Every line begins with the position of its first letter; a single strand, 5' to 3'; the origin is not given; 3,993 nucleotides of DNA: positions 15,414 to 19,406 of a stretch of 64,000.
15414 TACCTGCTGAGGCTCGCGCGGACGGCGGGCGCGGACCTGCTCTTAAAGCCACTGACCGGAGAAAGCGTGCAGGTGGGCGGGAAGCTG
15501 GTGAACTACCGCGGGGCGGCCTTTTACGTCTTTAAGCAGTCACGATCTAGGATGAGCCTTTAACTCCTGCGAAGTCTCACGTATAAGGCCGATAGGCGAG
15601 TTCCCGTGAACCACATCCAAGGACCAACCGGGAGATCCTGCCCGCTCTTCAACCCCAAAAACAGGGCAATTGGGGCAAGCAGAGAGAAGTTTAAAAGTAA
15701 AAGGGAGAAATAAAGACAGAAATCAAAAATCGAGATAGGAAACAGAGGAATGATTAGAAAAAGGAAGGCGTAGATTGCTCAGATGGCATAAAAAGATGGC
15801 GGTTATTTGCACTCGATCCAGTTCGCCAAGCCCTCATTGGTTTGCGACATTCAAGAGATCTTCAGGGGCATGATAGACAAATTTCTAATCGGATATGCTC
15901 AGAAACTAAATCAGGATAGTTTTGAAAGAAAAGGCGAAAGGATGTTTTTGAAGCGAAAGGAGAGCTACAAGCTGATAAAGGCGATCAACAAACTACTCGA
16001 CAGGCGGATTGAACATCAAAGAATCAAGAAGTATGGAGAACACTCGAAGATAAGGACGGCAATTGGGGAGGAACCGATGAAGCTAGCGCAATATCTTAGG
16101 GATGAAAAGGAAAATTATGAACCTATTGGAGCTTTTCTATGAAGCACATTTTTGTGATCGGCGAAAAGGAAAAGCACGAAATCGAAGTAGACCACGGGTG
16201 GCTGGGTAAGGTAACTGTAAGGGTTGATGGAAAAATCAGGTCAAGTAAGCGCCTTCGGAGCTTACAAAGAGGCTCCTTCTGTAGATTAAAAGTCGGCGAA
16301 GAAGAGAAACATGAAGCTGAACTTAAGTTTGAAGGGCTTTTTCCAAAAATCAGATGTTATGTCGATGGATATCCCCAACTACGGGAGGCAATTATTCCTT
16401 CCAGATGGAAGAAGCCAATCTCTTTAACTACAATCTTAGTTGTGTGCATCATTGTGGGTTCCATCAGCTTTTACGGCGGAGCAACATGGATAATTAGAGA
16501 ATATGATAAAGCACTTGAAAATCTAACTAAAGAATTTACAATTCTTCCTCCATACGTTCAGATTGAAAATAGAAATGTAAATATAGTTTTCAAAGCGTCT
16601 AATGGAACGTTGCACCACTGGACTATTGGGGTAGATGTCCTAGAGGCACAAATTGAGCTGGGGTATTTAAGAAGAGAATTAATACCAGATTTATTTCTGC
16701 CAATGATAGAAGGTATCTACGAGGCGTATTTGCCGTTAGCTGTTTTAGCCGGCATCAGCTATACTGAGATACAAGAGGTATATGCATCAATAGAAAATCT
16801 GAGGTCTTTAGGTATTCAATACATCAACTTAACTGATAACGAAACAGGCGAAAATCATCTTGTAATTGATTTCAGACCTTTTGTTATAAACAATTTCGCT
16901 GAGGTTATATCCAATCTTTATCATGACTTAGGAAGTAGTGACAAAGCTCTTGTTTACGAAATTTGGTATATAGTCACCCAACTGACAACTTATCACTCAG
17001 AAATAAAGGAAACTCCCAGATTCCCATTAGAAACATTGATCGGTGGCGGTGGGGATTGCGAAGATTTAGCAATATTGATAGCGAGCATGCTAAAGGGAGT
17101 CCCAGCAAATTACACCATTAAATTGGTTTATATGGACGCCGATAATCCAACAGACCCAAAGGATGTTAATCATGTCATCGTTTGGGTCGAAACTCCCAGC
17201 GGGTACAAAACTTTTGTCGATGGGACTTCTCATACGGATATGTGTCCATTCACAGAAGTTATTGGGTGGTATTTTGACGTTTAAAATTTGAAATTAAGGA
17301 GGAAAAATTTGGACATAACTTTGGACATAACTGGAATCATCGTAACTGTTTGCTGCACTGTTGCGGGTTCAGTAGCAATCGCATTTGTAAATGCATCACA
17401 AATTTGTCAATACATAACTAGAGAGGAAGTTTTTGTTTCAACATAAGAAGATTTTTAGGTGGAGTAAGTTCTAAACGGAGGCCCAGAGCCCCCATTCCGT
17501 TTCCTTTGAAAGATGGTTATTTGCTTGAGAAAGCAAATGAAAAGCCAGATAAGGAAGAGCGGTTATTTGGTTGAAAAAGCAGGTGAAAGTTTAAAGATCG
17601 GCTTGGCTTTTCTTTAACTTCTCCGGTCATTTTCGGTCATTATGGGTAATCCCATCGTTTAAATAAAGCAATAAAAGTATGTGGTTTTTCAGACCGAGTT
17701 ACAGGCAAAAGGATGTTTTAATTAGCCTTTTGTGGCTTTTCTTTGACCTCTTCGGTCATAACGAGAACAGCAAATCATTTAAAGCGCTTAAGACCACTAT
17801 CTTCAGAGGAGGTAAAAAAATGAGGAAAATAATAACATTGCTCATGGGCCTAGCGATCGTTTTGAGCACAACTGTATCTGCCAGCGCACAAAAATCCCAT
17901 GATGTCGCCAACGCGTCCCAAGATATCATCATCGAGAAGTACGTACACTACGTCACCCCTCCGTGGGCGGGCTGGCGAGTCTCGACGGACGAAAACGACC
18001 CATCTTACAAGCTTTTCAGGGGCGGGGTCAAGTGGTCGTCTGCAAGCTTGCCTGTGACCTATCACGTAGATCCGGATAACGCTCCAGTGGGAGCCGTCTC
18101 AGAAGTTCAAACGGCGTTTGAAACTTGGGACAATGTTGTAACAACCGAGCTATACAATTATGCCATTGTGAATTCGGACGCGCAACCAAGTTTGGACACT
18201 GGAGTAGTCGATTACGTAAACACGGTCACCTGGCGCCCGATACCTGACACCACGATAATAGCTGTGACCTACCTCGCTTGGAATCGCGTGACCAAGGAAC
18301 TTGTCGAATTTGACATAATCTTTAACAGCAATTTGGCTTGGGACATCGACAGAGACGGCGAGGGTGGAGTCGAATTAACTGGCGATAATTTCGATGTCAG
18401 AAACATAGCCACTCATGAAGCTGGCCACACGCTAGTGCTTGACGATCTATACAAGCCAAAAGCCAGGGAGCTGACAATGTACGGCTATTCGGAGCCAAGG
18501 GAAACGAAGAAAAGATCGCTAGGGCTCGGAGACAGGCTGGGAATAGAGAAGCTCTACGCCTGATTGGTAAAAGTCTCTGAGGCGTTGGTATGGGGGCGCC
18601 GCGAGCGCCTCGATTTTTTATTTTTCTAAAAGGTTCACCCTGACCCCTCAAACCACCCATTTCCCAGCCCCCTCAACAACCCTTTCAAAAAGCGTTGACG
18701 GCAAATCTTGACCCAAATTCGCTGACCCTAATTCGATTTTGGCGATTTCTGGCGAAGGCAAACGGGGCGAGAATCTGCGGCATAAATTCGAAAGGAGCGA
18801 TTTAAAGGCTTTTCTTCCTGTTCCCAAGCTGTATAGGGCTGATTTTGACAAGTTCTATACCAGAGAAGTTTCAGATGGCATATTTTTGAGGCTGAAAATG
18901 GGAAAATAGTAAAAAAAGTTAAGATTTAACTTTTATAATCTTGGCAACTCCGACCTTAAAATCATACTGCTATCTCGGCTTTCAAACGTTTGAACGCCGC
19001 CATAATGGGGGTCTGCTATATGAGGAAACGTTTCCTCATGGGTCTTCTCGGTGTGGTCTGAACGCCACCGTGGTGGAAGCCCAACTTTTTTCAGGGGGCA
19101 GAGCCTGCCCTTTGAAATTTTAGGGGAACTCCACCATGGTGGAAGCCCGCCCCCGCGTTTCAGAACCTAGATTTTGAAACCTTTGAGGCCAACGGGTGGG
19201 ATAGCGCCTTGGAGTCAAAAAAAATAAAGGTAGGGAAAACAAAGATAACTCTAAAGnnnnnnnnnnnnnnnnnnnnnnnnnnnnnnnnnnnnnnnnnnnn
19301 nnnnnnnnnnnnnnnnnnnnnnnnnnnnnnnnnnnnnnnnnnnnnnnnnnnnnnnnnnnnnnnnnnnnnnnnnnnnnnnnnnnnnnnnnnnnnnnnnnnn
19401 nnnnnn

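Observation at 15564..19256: AT-rich island between the pheST/UPF0146 genes and secDF carrying a Cas1 stub, a transglutaminase-like protein, a metzincin and repeats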

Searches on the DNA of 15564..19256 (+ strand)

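Call 84: search_dna_similar(query=window:15564-19256:+, collection=plasmids, mode=distant, max_rows=8)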
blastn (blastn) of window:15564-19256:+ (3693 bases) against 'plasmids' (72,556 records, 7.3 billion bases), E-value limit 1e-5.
No match.

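Call 85: search_dna_similar(query=window:15564-19256:+, collection=phages, mode=distant, max_rows=8)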
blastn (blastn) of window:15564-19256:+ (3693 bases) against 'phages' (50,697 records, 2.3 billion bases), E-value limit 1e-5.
No match.

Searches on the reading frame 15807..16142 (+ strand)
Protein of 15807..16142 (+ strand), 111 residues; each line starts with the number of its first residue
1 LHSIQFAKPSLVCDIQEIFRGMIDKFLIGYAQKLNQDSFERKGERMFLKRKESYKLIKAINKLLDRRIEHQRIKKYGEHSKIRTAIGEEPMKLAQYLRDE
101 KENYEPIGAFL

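Call 7: search_protein_families(library=pfam, proteins=[window:15807-16142:+], max_evalue=0.1)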
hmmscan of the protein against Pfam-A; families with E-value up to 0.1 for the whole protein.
window:15807-16142:+ (111 aa): 2 families
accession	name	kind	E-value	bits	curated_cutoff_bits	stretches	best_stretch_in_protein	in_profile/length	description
PF01867.21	Cas_Cas1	-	8.2e-08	32.2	22.3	1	1-61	219-282/283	CRISPR associated protein Cas1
PF11692.13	DUF3289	-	0.058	13.3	25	1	15-89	99-174/272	Protein of unknown function (DUF3289)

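Call 8: search_protein_families(library=ncbifam, proteins=[window:15807-16142:+], max_evalue=0.1)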
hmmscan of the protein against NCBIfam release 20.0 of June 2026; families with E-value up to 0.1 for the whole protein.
window:15807-16142:+ (111 aa): 8 families
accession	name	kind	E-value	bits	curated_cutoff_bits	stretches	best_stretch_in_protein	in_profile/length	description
TIGR00287.1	cas1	equivalog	4.3e-13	49.1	71.7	1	1-104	223-326/327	CRISPR-associated endonuclease Cas1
TIGR03641.1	cas1_HMARI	exception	1.5e-09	37.6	304.1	1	2-107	216-320/324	type I-B CRISPR-associated endonuclease Cas1b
TIGR04093.1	cas1_CYANO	exception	5.2e-06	25.6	385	1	1-107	225-331/334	type I-D CRISPR-associated endonuclease Cas1d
NF049935.1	cas4g_cas1g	exception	2.4e-05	23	560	1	2-107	438-543/546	CRISPR-associated endonuclease Cas4g/Cas1g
TIGR04329.1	cas1_PREFRAN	exception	0.00064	18.9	300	1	1-65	220-287/317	type V CRISPR-associated endonuclease Cas1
TIGR03640.1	cas1_DVULG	exception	0.0024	17.1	385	1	1-106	231-337/340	type I-C CRISPR-associated endonuclease Cas1c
TIGR03639.1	cas1_NMENI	exception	0.013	14.8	120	1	5-47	207-250/278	type II CRISPR-associated endonuclease Cas1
NF009102.0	PRK12446.1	equivalog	0.06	12.2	339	1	31-86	288-346/352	undecaprenyldiphospho-muramoylpentapeptide beta-N-acetylglucosaminyltransferase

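Call 79: search_protein_families(library=phrogs, proteins=[window:15807-16142:+], max_evalue=0.01)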
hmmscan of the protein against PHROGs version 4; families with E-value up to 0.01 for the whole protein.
window:15807-16142:+ (111 aa): 0 families

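Call 80: search_protein_families(library=padloc, proteins=[window:15807-16142:+], max_evalue=0.01)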
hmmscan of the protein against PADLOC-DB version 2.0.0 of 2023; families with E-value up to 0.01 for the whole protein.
window:15807-16142:+ (111 aa): 23 families
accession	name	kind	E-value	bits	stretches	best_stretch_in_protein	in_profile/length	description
PDLC00927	Cas1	-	1.1e-13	49.1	1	1-104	223-326/327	CRISPR-associated endonuclease Cas1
PDLC01248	Cas1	-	1.4e-10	39.2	1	1-98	203-288/289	"CAS-I,CAS-II,CAS-III,CAS-IV,CAS-V,CAS-VI; acquisition_1"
PDLC01335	Cas1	-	4.8e-10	37.4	1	2-106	210-313/315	"CAS-I,CAS-II,CAS-III,CAS-IV,CAS-V,CAS-VI; acquisition_1"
PDLC01449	Cas1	-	4.8e-10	37.1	1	1-101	198-284/285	"CAS-I,CAS-II,CAS-III,CAS-IV,CAS-V,CAS-VI; acquisition_1"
PDLC01742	Cas1b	-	7.9e-09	33.4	1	1-107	217-322/326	-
PDLC02065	Cas1b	-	6e-08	30.6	1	2-107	221-325/329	-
PDLC01608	Cas1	-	8.6e-08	30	1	1-61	212-275/276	"CAS-I,CAS-II,CAS-III,CAS-IV,CAS-V,CAS-VI; acquisition_1"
PDLC02025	Cas1d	-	1.3e-07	29.5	1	1-107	211-313/316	-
PDLC02066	Cas1b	-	2.6e-07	28.3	1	1-98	227-320/322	-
PDLC00928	Cas1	-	4.8e-07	27.1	1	1-98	218-314/315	Cas1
PDLC01743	Cas1c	-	1.9e-06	25.3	1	1-106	227-333/337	-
PDLC02064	Cas1a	-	8e-06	23.7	1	4-105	202-272/277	-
PDLC02063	Cas1_IIIb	-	1e-05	22.3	1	1-98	520-604/617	-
PDLC01747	Cas1g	-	1.1e-05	22.2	1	1-106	414-519/523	-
PDLC00929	Cas1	-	0.00017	18.9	1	1-65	220-287/317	"CRISPR-associated endonuclease Cas1, subtype PREFRAN"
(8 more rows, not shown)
